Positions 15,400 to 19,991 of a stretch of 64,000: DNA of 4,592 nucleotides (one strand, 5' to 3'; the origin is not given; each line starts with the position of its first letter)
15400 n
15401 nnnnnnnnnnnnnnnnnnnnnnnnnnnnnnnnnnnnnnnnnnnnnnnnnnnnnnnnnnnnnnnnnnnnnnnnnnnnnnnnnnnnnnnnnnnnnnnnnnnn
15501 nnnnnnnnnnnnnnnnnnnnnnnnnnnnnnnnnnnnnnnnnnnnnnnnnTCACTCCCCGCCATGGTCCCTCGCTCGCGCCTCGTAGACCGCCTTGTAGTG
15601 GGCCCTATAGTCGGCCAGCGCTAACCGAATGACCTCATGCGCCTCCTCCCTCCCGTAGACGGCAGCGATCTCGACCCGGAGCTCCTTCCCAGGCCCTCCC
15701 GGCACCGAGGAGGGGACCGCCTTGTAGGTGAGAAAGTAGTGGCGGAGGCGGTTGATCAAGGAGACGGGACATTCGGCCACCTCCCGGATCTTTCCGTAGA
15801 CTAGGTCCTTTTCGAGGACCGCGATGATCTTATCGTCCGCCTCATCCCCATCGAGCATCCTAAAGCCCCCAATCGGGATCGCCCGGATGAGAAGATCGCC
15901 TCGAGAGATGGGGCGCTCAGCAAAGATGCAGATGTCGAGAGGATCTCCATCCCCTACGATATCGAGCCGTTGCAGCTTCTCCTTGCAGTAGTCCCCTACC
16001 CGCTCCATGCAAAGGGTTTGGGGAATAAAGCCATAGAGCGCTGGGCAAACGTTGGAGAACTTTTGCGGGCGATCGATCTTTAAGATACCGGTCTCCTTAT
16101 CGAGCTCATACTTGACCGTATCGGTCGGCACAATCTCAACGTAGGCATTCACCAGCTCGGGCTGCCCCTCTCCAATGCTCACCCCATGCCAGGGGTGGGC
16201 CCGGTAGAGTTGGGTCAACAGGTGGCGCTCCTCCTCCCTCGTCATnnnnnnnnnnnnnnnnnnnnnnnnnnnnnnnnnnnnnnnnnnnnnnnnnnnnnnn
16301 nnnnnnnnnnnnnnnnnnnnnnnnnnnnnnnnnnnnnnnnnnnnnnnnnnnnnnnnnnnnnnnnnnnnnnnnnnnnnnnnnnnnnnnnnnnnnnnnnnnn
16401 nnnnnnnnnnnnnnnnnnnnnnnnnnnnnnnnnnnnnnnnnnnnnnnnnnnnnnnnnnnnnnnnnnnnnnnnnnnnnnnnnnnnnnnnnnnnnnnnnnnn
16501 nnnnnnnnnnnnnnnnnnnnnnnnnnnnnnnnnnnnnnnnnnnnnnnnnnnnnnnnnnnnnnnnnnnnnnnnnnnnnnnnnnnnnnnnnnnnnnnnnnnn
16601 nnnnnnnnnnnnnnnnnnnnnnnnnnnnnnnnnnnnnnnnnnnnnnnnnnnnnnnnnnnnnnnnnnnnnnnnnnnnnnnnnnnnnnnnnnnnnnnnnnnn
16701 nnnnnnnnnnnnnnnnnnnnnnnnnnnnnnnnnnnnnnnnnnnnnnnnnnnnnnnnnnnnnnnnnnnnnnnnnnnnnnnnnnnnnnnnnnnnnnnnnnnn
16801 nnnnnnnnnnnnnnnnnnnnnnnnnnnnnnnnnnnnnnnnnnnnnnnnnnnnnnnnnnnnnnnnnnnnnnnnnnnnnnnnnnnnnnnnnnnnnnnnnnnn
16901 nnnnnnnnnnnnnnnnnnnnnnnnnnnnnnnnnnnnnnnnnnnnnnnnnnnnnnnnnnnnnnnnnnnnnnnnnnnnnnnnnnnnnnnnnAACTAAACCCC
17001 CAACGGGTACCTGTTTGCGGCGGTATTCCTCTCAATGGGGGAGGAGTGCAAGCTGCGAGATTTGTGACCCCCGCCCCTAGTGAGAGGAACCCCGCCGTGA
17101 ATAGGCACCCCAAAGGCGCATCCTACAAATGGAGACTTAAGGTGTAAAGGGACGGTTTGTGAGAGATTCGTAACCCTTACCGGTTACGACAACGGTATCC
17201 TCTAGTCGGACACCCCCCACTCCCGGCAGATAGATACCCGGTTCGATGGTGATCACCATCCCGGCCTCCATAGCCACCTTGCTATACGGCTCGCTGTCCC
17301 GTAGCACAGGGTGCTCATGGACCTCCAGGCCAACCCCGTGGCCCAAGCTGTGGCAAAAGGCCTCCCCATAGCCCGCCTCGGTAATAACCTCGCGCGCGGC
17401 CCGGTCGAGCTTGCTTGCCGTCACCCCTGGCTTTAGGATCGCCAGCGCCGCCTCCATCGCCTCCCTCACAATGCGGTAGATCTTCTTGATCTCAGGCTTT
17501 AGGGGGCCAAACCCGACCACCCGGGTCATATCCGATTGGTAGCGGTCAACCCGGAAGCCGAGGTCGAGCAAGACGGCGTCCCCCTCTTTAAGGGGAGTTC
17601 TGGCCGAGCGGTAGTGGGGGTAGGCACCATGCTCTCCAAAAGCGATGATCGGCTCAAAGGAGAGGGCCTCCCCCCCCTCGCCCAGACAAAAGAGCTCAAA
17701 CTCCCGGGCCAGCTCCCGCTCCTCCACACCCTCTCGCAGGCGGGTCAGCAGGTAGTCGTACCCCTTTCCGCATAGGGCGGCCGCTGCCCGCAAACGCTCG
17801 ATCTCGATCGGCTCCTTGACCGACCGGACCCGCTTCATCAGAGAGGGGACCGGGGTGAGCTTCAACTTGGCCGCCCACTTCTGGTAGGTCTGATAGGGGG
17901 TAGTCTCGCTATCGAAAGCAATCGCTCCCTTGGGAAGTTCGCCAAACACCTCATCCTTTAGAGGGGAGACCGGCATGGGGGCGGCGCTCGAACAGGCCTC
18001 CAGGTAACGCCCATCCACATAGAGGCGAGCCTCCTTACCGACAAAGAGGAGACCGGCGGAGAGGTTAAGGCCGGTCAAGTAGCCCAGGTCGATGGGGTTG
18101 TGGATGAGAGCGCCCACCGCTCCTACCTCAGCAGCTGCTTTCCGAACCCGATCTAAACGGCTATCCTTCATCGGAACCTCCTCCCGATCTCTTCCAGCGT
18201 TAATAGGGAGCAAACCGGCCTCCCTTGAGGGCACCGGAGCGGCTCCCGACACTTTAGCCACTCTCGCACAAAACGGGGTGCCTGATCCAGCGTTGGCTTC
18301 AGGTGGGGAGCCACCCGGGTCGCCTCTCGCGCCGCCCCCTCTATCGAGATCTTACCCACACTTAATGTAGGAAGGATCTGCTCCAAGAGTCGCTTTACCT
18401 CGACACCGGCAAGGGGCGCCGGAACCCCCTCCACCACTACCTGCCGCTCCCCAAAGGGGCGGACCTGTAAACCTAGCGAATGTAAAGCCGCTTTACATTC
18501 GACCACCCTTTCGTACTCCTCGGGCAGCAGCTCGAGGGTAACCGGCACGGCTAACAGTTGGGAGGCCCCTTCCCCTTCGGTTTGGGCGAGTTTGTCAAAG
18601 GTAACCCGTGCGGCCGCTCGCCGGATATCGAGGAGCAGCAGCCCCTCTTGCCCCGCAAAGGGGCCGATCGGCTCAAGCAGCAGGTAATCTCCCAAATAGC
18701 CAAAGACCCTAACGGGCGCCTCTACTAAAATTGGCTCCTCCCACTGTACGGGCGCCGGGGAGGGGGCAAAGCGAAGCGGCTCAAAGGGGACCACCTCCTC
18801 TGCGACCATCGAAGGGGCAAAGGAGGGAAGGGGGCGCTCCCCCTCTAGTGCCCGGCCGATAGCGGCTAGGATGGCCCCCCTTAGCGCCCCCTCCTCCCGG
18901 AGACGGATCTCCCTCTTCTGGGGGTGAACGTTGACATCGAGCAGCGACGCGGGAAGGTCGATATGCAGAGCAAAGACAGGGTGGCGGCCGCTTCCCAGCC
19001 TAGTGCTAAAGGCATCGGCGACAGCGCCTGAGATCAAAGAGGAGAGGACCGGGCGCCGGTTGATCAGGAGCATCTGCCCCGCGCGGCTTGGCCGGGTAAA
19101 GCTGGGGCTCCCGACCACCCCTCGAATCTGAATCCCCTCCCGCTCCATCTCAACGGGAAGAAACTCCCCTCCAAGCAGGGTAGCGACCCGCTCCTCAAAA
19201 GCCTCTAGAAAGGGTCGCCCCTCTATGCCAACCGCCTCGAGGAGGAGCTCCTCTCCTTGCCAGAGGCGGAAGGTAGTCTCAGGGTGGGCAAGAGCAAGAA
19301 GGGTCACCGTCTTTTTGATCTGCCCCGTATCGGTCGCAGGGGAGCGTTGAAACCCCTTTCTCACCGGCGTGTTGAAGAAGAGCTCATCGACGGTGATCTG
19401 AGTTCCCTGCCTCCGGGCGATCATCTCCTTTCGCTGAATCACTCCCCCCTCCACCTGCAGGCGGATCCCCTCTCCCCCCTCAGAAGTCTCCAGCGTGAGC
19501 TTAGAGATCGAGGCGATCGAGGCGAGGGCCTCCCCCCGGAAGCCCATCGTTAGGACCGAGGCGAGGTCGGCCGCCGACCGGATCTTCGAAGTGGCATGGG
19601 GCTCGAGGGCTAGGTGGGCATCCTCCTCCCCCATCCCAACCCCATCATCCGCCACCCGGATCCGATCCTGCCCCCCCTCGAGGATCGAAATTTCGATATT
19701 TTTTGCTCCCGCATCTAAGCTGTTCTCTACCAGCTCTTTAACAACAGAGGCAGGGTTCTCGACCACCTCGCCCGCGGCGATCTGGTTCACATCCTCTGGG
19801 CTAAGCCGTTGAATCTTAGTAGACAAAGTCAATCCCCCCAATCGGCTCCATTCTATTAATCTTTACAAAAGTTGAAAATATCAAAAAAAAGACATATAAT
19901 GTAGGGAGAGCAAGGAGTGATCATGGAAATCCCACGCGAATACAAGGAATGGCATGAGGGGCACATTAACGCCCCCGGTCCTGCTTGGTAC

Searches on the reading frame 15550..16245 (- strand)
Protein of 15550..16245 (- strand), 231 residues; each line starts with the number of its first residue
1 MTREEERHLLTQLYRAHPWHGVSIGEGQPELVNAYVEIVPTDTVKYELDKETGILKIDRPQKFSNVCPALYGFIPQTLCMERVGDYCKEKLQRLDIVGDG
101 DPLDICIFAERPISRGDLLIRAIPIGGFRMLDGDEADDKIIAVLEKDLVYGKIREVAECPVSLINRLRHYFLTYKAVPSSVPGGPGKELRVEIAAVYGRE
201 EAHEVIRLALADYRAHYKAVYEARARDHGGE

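Call 73: search_protein_families(library=pfam, proteins=[window:15550-16245:-], max_evalue=0.0001)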
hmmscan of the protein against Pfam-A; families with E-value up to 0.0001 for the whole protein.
window:15550-16245:- (231 aa): 1 family
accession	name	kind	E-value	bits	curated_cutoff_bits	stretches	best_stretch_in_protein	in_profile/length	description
PF00719.24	Pyrophosphatase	-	1.1e-37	129.6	23.5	1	35-213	2-152/153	Inorganic pyrophosphatase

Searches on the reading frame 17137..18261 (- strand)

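Call 73: search_protein_families(library=pfam, proteins=[window:17137-18261:-], max_evalue=0.0001)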
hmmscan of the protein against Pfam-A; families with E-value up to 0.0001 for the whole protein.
window:17137-18261:- (374 aa): 2 families
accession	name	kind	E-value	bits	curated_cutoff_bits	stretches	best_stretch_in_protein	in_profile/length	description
PF00557.29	Peptidase_M24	-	4.4e-69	232.9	23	1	155-360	1-207/208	Metallopeptidase family M24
PF01321.24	Creatinase_N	-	6.5e-14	53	22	1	35-148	1-128/128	Creatinase/Prolidase N-terminal domain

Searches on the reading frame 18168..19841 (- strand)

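Call 73: search_protein_families(library=pfam, proteins=[window:18168-19841:-], max_evalue=0.0001)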
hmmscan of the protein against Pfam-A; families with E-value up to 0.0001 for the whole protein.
window:18168-19841:- (557 aa): 4 families
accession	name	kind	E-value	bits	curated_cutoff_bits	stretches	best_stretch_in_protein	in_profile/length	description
PF01119.25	DNA_mis_repair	-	1.2e-29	102.7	26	1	226-332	12-118/119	DNA mismatch repair protein, C-terminal domain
PF08676.16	MutL_C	-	1.4e-19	70.6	25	1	398-494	14-112/142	MutL C terminal dimerisation domain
PF13589.12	HATPase_c_3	-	1.1e-14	55.1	25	1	31-140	4-113/137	Histidine kinase-, DNA gyrase B-, and HSP90-like ATPase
PF02518.31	HATPase_c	-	1.4e-06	29.2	26.4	1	32-84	8-63/111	Histidine kinase-, DNA gyrase B-, and HSP90-like ATPase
